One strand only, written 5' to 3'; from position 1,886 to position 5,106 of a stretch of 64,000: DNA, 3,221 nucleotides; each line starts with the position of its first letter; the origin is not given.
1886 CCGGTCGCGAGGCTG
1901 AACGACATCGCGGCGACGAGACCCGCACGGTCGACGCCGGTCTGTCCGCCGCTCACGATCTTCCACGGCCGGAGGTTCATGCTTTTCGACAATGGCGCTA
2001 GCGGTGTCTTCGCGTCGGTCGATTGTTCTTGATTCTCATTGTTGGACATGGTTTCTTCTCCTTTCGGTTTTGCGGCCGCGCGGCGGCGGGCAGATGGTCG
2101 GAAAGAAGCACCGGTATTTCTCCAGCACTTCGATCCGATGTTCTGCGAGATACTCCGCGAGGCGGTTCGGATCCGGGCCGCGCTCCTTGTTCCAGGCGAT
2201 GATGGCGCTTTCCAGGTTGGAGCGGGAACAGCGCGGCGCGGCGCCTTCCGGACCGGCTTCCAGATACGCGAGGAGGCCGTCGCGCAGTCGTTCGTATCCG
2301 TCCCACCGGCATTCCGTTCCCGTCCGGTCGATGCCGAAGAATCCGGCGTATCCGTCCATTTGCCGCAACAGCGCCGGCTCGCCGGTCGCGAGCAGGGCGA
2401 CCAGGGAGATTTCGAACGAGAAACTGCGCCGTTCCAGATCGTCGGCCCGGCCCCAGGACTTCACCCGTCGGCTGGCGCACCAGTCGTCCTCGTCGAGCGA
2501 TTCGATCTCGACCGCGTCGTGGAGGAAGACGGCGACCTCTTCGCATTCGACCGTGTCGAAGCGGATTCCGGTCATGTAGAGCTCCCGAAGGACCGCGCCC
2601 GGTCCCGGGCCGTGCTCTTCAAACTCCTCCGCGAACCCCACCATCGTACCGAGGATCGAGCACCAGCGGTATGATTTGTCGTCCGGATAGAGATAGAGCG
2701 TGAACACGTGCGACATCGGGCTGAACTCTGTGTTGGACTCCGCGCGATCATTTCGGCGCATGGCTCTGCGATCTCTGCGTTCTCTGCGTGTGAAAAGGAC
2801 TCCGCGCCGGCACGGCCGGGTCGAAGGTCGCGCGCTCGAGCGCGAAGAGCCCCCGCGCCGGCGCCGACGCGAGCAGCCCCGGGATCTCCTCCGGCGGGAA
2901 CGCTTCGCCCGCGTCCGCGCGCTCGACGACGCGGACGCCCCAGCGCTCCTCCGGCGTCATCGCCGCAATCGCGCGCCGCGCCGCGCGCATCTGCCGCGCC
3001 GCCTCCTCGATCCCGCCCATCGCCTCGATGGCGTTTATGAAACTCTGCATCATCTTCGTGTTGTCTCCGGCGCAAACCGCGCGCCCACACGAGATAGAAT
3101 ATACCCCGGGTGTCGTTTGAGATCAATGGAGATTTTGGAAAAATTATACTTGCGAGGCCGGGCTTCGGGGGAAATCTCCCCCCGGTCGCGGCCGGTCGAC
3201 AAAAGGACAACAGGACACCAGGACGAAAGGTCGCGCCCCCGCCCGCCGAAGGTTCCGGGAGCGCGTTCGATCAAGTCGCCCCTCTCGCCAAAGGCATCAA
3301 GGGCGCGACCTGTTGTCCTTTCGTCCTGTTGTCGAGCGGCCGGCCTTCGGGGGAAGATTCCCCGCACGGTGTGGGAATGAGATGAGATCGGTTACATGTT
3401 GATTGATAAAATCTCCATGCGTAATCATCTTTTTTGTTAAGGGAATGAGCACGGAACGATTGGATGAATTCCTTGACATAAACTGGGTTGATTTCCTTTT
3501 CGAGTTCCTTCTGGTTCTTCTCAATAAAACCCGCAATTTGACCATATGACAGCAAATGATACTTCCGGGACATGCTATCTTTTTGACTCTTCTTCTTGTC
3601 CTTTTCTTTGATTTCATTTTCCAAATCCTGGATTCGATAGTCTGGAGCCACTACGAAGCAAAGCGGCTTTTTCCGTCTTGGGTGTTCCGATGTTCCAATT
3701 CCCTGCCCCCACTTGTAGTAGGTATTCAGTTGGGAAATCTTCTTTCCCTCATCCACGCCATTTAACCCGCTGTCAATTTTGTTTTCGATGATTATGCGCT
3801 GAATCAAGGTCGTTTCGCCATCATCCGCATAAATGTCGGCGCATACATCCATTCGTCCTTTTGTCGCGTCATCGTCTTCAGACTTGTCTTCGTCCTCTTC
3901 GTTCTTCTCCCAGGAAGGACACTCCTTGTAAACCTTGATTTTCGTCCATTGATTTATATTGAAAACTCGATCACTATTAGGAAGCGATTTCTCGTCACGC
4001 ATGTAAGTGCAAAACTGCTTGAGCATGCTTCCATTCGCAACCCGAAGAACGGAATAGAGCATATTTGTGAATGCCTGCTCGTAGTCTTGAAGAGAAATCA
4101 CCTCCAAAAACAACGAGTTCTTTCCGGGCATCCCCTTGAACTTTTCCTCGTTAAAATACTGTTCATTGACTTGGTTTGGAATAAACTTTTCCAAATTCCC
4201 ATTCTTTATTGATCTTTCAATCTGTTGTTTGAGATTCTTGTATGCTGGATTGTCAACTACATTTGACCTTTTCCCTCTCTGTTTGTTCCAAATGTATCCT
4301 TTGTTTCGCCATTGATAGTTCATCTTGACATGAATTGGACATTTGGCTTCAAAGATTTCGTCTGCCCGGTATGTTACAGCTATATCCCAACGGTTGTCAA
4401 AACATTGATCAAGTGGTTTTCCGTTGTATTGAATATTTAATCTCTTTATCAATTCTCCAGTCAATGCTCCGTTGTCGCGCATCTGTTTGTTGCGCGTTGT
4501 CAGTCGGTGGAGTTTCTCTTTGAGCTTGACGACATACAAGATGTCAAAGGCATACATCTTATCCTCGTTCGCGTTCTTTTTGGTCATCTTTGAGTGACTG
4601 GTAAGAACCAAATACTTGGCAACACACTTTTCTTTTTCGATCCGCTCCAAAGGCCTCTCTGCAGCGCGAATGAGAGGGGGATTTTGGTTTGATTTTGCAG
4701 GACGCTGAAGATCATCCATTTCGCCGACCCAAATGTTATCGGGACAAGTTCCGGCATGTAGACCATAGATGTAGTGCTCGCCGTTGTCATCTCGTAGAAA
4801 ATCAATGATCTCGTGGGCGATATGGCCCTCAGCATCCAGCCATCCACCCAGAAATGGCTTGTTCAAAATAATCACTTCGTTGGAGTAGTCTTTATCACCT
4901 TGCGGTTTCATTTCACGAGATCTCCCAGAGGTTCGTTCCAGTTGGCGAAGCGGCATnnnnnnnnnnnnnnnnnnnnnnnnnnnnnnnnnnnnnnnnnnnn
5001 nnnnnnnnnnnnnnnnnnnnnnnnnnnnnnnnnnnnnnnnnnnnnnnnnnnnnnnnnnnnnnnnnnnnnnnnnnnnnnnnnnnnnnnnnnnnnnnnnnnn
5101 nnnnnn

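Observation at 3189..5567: AT-rich cargo genes are individually framed by the GC-rich repeat mosaic, and one ORF runs into a repeat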

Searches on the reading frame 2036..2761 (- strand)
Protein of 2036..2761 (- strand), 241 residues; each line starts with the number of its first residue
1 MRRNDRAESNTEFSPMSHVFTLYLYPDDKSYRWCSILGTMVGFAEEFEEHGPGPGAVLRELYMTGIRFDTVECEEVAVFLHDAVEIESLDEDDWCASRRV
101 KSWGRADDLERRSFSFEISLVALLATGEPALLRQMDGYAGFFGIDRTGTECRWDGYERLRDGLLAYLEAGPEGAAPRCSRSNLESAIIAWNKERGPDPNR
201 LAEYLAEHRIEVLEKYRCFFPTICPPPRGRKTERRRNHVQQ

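Call 6: search_protein_families(library=pfam, proteins=[window:2036-2761:-], max_evalue=0.01)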
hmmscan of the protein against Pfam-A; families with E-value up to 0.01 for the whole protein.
window:2036-2761:- (241 aa): 0 families

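Call 68: find_related_loci(query=window:2036-2716:-, collection=metagenome_contigs, flank=9000)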
Query window:2036-2716:- (226 aa) in metagenome_contigs; peptide patterns used: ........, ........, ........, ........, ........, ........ (x = any residue, [..] = any of these).
75 stretches matched a pattern; 2 encode a relative of the query (tblastn E <= 1e-3); 2 distinct loci.
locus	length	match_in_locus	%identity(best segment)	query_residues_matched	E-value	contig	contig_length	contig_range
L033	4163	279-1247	89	1-216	6e-73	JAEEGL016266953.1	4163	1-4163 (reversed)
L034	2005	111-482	81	90-213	3e-66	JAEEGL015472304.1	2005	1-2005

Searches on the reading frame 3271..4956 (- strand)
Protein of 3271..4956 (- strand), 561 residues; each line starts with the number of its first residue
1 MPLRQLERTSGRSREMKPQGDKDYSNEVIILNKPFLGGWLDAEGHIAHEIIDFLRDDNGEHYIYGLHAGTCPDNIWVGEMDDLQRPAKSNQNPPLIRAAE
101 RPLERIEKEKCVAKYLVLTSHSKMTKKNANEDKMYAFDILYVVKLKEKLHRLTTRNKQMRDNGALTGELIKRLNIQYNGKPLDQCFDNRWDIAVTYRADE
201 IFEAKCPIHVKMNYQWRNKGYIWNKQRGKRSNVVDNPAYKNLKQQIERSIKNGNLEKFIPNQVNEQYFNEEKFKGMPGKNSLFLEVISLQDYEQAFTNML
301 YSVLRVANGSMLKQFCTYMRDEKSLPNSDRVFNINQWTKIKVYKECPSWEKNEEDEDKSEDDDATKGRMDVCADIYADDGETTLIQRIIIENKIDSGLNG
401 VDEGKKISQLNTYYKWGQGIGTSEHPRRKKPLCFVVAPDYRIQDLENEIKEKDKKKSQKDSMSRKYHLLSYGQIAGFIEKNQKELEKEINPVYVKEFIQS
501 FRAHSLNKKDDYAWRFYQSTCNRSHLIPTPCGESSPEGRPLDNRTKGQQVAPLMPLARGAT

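Call 6: search_protein_families(library=pfam, proteins=[window:3271-4956:-], max_evalue=0.01)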
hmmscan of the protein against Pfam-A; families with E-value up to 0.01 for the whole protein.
window:3271-4956:- (561 aa): 0 families

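Call 16: search_protein_families(library=ncbifam, proteins=[window:3271-4956:-], max_evalue=1)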
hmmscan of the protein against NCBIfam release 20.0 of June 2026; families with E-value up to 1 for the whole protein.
window:3271-4956:- (561 aa): 0 families

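Call 17: search_protein_families(library=padloc, proteins=[window:3271-4956:-], max_evalue=1)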
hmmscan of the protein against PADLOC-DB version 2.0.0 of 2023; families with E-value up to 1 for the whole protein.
window:3271-4956:- (561 aa): 0 families

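Call 23: find_homologous_proteins(query=window:3271-4911:-)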
Query window:3271-4911:- (546 aa): 132 proteins with E <= 0.001 among 5916 candidates; the best 120 are listed.
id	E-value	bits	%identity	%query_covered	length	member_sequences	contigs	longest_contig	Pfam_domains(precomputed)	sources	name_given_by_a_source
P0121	0.0e+0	1275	100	100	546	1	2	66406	-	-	-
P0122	2.9e-154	533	51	91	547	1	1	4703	-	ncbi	-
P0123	1.7e-92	329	53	58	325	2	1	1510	-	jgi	jgi:hypothetical protein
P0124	5.9e-71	258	38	65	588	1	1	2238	-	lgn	-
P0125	3.3e-68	249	34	90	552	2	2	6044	-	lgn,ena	-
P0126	7.2e-67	244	37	90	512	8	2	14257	-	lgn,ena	-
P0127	1.2e-66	244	35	91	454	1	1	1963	-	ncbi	-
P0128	2.4e-65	239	37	69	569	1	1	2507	-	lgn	-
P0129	2.9e-65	239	37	64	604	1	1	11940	-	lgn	-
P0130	9.4e-65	237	37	90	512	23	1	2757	-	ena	-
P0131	1.1e-63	234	35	91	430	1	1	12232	-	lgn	-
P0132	3.7e-63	232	38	92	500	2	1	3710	-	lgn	-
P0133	9.8e-63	231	35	90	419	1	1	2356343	-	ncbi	ncbi:PD-(D/E)XK nuclease family protein [Mycoplasmatota bacterium zrk1]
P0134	2.7e-62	229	37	91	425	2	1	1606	-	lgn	-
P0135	6.9e-62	228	36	91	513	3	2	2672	PF24698.2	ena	-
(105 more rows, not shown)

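Call 26: find_encoding_contigs(protein=P0122, flank=10000, max_places=3)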
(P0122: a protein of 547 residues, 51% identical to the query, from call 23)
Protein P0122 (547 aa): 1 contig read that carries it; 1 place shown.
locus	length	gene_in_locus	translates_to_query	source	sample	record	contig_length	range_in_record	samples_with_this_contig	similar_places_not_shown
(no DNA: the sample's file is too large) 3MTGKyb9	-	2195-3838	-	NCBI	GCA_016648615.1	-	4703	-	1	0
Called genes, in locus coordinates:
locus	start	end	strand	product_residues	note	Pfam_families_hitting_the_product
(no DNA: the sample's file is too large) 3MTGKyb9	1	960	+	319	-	?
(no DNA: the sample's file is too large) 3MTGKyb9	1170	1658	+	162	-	-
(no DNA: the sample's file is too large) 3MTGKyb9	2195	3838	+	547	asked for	-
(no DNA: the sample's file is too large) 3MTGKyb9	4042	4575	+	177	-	-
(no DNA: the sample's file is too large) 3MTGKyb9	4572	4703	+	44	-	?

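Call 27: find_encoding_contigs(protein=P0126, flank=8000, max_places=3)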
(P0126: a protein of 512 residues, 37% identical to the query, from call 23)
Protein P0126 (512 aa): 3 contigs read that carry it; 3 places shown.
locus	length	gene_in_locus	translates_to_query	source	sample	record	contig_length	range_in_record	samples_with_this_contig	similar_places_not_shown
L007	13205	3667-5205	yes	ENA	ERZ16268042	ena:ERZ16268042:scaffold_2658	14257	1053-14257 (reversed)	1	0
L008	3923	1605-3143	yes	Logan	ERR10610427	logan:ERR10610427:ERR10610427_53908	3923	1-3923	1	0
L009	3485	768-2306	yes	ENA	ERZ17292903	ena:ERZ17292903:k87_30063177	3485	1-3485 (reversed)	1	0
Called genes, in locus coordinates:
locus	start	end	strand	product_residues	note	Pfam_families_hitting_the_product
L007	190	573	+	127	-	PF01475:FUR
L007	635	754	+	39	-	PF21349:RUBY_RBDX (weak)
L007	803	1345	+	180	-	PF00210:Ferritin (weak), PF02915:Rubrerythrin, PF21349:RUBY_RBDX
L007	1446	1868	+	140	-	PF09424:YqeY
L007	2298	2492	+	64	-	PF13744:HTH_37 (weak), PF15731:MqsA_antitoxin (weak), PF13560:HTH_31 (weak), PF12844:HTH_19 (weak), PF01381:HTH_3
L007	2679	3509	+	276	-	PF13676:TIR_2 (weak)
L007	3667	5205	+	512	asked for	-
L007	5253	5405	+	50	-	-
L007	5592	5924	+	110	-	PF12675:DUF3795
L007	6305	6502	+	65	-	PF01381:HTH_3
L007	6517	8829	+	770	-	PF13588:HSDR_N_2, PF04313:HSDR_N (weak), PF00270:DEAD, PF04851:ResIII, PF18766:SWI2_SNF2, PF08463:EcoEI_R_C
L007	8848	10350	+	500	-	PF12161:HsdM_N, PF05175:MTS (faint), PF02384:N6_Mtase, PF07669:Eco57I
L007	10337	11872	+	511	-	PF01420:Methylase_S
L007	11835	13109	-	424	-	PF01420:Methylase_S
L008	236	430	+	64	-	PF13744:HTH_37 (weak), PF15731:MqsA_antitoxin (weak), PF13560:HTH_31 (weak), PF12844:HTH_19 (weak), PF01381:HTH_3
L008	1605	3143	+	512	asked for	-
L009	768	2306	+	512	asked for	-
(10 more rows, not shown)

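Call 74: search_protein_families(library=pfam, proteins=[window:3271-4911:-], max_evalue=10)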
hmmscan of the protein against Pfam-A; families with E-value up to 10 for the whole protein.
window:3271-4911:- (546 aa): 1 family
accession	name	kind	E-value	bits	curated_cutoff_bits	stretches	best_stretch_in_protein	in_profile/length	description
PF16808.10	PKcGMP_CC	-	0.18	11.9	35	1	424-439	7-22/35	Coiled-coil N-terminus of cGMP-dependent protein kinase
